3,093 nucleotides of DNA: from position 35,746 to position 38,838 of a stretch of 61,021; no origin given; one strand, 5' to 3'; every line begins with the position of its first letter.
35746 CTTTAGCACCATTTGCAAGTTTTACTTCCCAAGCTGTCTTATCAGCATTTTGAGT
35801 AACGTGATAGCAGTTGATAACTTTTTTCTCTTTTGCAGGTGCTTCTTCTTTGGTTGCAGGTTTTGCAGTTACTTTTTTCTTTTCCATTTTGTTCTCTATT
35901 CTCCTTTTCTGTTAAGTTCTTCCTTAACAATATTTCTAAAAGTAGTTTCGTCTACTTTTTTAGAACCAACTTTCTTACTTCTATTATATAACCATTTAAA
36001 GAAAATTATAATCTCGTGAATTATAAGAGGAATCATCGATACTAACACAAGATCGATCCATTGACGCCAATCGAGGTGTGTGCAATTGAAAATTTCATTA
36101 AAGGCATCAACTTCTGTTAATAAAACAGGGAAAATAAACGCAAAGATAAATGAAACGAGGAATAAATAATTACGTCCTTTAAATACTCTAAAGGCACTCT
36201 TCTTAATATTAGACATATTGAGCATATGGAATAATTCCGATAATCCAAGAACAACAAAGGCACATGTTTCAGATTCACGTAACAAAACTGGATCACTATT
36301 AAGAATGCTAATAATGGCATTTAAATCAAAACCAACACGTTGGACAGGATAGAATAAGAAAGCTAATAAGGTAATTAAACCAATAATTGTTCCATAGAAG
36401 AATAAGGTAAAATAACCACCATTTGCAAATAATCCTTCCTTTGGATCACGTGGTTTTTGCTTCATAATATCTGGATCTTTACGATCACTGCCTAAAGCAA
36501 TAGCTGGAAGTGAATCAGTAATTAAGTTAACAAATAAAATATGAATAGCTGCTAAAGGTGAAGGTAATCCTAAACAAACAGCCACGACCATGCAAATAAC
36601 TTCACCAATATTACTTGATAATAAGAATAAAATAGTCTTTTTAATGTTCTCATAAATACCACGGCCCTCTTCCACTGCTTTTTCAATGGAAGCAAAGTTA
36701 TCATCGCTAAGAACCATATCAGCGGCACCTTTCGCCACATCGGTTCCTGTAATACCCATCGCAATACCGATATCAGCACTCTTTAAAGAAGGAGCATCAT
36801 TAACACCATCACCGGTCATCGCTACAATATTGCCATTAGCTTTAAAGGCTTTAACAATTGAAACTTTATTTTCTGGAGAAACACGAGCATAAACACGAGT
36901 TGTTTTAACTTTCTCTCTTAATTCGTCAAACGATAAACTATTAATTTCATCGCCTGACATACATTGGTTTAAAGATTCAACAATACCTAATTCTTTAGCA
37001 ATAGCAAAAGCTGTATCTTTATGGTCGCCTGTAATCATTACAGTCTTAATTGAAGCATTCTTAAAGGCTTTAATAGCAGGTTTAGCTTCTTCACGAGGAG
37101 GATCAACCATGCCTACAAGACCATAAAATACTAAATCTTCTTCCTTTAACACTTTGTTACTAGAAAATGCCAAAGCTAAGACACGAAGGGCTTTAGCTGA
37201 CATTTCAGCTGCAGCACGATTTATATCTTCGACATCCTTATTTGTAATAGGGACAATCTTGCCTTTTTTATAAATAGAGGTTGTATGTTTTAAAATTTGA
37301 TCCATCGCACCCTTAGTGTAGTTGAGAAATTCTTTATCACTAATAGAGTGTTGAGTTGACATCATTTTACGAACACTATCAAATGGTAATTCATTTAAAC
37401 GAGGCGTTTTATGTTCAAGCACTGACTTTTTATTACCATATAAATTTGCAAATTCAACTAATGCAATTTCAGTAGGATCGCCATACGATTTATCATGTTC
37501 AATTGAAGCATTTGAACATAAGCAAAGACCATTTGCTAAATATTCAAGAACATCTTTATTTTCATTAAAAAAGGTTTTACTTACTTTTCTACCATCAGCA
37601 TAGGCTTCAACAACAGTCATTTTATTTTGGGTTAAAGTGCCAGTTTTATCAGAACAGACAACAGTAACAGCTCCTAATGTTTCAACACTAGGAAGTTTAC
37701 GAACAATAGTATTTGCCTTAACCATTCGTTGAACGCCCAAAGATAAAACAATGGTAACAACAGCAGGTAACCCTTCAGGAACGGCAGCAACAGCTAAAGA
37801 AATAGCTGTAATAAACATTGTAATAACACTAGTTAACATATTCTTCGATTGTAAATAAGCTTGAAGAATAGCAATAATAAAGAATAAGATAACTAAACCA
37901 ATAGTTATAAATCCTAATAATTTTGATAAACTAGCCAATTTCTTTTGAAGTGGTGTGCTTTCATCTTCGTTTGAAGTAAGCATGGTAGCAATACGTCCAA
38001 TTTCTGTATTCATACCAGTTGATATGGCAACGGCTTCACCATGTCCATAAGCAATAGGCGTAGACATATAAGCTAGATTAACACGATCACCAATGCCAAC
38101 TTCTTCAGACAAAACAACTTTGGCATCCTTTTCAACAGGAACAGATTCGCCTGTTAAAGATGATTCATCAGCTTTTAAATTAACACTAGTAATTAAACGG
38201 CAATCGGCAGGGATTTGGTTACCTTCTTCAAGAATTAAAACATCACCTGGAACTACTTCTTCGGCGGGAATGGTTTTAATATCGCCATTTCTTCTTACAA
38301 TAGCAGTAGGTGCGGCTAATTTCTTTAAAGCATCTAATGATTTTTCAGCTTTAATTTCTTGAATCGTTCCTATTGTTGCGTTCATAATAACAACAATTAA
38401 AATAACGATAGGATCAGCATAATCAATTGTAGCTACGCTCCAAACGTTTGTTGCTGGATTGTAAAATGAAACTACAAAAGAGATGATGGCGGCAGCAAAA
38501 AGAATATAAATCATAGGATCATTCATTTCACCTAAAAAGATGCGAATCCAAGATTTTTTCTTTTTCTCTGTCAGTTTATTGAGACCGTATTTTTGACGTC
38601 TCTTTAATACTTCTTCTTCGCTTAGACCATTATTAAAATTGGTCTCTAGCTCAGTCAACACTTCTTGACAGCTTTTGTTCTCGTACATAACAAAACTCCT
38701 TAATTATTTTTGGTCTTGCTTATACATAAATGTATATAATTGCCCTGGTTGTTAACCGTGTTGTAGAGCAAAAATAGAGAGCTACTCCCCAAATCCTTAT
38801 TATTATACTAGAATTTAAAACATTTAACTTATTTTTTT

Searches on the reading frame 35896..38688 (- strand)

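Call 73: search_protein_families(library=pfam, proteins=[window:35896-38688:-], max_evalue=0.00001)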
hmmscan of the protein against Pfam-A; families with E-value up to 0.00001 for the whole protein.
window:35896-38688:- (930 aa): 5 families
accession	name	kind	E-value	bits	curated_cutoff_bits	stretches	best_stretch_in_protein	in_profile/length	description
PF00122.25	E1-E2_ATPase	-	4.2e-46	157.2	28.1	1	124-324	2-180/181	E1-E2 ATPase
PF00689.26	Cation_ATPase_C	-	9.7e-44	149.7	27.3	1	709-895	1-173/175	Cation transporting ATPase, C-terminus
PF00690.31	Cation_ATPase_N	-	2.3e-25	88.5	20.4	1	3-70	2-69/69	Cation transporter/ATPase, N-terminus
PF00702.32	Hydrolase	-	1.7e-19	71.4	26.4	1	342-639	2-191/191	haloacid dehalogenase-like hydrolase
PF13246.12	Cation_ATPase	-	1.1e-18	67.5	21.7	1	390-472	2-91/91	Cation transport ATPase (P-type)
